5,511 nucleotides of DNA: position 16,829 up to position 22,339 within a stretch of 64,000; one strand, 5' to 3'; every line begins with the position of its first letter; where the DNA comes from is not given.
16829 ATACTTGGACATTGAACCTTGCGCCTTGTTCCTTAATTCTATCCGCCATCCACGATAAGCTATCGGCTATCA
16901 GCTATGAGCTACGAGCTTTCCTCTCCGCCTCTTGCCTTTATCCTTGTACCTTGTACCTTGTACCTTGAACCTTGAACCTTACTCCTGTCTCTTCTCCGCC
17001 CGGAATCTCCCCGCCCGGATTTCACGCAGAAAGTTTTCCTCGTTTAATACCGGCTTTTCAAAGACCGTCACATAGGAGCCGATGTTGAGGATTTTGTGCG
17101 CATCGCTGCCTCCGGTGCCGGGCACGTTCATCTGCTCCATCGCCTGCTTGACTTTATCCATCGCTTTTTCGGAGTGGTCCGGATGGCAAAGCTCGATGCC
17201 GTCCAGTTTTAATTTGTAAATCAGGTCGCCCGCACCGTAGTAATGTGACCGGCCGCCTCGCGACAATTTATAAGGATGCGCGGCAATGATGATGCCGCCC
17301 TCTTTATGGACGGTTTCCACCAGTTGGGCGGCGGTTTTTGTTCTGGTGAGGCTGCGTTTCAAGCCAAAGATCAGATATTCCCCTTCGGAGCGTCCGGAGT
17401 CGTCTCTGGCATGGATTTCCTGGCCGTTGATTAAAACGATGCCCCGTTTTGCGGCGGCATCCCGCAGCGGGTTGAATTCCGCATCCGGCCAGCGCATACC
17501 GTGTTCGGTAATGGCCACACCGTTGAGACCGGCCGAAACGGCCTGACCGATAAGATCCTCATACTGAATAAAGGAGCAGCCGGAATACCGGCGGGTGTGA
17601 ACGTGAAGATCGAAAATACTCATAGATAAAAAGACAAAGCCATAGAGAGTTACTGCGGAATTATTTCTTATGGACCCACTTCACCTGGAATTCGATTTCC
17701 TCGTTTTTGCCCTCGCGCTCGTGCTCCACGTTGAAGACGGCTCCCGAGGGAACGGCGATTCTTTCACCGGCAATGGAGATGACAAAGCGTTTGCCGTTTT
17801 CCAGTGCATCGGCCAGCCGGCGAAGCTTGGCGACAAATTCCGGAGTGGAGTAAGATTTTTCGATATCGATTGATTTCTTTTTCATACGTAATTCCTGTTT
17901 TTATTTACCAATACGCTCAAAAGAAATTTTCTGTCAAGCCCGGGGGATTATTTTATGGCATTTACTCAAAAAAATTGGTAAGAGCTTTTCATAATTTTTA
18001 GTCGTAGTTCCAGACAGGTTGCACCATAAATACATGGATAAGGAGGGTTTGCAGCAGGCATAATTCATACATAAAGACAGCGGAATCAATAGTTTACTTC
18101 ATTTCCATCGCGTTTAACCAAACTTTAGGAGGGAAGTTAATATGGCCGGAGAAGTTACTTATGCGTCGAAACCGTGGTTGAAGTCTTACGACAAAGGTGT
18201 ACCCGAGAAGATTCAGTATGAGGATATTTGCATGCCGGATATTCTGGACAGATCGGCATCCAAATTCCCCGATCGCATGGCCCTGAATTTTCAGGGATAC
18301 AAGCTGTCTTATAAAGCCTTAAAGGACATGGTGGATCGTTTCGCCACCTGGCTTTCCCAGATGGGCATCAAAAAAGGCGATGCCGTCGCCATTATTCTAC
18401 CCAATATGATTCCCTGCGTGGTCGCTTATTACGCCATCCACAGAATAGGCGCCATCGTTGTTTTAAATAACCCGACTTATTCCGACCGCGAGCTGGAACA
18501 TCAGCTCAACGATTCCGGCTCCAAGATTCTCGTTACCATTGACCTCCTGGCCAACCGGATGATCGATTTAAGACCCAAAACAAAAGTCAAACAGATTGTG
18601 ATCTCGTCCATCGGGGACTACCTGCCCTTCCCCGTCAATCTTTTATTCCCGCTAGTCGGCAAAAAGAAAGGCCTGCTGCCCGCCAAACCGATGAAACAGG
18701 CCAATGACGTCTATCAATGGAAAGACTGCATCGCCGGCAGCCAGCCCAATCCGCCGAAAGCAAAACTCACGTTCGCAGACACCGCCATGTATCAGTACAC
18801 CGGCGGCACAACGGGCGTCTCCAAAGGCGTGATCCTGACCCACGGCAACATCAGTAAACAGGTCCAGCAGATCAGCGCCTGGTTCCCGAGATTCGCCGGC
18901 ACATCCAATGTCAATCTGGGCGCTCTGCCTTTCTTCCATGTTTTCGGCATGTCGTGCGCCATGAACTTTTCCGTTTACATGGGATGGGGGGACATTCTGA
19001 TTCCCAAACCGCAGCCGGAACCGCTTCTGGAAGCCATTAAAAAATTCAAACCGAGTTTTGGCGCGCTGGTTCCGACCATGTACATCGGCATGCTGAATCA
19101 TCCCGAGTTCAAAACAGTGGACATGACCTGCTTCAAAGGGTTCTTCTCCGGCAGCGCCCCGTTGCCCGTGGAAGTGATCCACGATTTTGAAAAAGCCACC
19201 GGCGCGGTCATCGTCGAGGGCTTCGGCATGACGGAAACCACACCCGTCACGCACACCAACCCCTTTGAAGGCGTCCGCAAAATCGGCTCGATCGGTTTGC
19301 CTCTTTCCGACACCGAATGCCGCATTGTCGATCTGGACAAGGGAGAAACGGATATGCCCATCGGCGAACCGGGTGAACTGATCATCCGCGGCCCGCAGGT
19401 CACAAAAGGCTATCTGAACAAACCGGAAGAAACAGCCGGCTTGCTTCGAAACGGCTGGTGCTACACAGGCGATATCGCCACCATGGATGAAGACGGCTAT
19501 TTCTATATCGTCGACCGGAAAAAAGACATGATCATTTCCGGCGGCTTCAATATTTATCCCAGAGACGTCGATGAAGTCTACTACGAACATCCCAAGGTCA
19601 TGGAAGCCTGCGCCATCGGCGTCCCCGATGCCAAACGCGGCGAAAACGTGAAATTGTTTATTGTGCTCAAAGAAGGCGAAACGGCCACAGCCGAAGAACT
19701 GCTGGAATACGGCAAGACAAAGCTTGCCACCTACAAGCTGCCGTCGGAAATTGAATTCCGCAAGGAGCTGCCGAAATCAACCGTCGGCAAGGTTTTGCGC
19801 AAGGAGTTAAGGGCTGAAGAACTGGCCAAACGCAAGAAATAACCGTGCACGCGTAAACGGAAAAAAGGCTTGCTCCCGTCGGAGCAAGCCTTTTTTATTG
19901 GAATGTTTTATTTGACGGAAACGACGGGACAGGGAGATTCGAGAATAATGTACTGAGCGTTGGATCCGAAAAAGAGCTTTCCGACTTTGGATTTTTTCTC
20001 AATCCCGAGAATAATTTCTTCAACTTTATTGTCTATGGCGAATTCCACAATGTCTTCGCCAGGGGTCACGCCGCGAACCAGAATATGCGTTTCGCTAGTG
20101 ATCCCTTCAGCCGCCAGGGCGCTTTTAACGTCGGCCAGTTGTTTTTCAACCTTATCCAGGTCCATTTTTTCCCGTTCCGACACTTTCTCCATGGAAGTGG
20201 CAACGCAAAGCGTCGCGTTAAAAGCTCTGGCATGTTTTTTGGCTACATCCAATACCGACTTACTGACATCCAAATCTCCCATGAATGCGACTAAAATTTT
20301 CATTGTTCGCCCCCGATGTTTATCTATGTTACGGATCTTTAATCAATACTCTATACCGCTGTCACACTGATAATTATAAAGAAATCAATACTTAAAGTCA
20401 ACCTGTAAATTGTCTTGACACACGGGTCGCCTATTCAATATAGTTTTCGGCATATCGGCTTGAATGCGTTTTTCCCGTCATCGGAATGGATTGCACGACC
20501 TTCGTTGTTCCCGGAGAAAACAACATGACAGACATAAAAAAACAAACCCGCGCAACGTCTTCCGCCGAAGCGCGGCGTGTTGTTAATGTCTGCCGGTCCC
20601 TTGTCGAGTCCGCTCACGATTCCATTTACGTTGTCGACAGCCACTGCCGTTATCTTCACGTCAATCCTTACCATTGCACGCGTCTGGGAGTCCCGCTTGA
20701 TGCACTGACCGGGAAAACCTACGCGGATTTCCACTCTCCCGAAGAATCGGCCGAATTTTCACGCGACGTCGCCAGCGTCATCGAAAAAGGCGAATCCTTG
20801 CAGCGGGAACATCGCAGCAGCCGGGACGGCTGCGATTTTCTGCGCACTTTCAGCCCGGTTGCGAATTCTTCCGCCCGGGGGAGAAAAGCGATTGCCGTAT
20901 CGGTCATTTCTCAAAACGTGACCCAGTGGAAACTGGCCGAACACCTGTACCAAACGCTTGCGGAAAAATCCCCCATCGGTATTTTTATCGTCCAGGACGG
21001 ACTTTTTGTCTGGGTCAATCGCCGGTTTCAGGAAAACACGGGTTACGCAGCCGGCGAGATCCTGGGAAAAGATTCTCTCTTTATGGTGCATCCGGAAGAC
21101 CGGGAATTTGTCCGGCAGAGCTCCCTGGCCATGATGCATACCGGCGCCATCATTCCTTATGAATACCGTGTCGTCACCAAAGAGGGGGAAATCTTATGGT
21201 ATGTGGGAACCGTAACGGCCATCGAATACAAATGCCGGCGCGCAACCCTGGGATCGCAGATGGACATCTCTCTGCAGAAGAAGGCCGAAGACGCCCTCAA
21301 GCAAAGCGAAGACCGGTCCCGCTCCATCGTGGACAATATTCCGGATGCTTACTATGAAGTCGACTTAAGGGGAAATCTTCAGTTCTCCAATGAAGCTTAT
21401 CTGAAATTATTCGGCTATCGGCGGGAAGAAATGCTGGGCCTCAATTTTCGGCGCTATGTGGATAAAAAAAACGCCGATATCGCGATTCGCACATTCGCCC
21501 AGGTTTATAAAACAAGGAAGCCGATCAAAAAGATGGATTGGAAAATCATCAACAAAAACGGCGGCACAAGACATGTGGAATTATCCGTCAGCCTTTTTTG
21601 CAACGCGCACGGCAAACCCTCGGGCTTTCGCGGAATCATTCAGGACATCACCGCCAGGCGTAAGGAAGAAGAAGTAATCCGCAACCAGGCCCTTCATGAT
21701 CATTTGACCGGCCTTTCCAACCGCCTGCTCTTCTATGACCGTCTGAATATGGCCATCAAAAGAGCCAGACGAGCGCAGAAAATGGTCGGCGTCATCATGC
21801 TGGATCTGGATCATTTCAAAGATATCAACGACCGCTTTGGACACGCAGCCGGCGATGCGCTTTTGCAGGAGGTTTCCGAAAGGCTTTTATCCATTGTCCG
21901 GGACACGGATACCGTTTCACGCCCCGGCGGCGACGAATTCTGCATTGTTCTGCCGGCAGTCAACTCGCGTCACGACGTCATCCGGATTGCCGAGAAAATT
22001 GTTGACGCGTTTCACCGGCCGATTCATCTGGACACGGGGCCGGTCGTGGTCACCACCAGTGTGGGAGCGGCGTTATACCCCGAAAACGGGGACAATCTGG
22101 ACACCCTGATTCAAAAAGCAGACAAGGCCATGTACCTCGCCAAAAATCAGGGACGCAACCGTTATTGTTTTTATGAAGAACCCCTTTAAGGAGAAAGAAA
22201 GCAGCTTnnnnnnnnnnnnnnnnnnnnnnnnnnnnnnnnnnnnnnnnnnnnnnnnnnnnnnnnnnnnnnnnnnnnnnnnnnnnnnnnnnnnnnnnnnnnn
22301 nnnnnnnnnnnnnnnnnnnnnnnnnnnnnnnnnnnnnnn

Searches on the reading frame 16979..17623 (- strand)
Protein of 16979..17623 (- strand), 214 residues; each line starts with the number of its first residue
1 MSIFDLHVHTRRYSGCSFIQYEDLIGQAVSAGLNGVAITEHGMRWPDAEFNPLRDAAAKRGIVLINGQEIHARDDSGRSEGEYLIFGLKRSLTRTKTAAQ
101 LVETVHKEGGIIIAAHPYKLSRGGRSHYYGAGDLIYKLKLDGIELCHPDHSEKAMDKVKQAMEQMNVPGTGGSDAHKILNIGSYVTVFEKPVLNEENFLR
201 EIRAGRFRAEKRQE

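Call 67: search_protein_families(library=pfam, proteins=[window:16979-17623:-])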
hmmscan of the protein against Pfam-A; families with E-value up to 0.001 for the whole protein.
window:16979-17623:- (214 aa): 2 families
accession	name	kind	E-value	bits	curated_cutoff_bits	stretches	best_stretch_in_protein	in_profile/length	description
PF13263.12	PHP_C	-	2e-14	53.3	21.3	1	156-206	5-55/56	PHP-associated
PF02811.25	PHP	-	1.1e-08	36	26.4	1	5-77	1-67/164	PHP domain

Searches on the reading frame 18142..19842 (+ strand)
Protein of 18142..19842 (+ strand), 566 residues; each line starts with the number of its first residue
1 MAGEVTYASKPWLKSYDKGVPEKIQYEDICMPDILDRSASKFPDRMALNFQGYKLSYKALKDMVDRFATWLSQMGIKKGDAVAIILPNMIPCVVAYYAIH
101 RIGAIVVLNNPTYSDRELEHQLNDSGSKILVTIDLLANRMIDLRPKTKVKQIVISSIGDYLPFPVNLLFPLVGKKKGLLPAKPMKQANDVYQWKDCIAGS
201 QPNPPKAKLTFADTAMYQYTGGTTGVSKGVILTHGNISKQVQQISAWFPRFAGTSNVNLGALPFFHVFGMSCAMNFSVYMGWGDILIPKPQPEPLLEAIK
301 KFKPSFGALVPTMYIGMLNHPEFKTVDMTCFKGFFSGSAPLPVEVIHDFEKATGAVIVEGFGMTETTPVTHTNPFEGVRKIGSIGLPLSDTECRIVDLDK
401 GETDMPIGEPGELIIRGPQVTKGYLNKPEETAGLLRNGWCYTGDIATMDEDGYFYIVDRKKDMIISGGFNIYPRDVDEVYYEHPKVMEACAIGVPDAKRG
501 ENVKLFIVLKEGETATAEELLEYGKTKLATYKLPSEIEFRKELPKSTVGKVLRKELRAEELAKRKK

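Call 51: search_protein_families(library=pfam, proteins=[window:18142-19842:+])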
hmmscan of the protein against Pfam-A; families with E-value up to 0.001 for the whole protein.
window:18142-19842:+ (566 aa): 2 families
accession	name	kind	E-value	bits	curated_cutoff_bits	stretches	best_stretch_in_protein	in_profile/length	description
PF00501.34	AMP-binding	-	2e-88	297.3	29.9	1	35-425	1-384/384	AMP-binding enzyme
PF13193.12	AMP-binding_C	-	8.8e-19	68.6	24.5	1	476-550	2-76/76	AMP-binding enzyme C-terminal domain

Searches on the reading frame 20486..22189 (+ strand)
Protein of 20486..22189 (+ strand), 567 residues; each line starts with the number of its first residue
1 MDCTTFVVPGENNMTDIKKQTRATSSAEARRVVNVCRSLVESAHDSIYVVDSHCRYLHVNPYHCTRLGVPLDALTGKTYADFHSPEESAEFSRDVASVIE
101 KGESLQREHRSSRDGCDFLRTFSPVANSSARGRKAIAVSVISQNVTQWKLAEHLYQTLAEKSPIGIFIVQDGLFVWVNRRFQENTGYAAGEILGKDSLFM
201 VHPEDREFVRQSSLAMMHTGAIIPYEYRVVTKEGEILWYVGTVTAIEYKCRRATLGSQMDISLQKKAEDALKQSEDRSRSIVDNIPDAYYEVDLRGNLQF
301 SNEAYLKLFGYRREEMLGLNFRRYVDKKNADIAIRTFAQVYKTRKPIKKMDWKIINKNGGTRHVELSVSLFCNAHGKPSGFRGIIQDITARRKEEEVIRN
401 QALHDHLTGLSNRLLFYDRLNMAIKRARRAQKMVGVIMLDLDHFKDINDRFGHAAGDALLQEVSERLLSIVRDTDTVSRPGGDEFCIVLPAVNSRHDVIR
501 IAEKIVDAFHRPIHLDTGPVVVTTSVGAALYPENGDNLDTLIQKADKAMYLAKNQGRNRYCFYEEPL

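Call 67: search_protein_families(library=pfam, proteins=[window:20486-22189:+])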
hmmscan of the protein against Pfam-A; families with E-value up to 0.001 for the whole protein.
window:20486-22189:+ (567 aa): 7 families
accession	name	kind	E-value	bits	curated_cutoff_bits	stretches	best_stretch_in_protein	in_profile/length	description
PF00990.26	GGDEF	-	3e-53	180.3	23.8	1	402-559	1-161/161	Diguanylate cyclase, GGDEF domain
PF00989.32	PAS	-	4.1e-33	114.2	22.6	3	279-388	4-113/113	PAS fold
PF08448.16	PAS_4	-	7.3e-33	113.5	23.1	2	282-392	1-109/110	PAS fold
PF13426.13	PAS_9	-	1.2e-29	103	27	3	286-390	1-103/103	PAS domain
PF08447.18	PAS_3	-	2.7e-28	98.5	25.6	2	175-247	2-76/89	PAS fold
PF13188.13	PAS_8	-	3.2e-21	74.9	21.8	2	154-206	2-55/65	PAS domain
PF24820.1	Diguanyl_cycl_sensor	-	0.00012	22.4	28.1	0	282-373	2-98/109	Diguanylate cyclase-like sensor domain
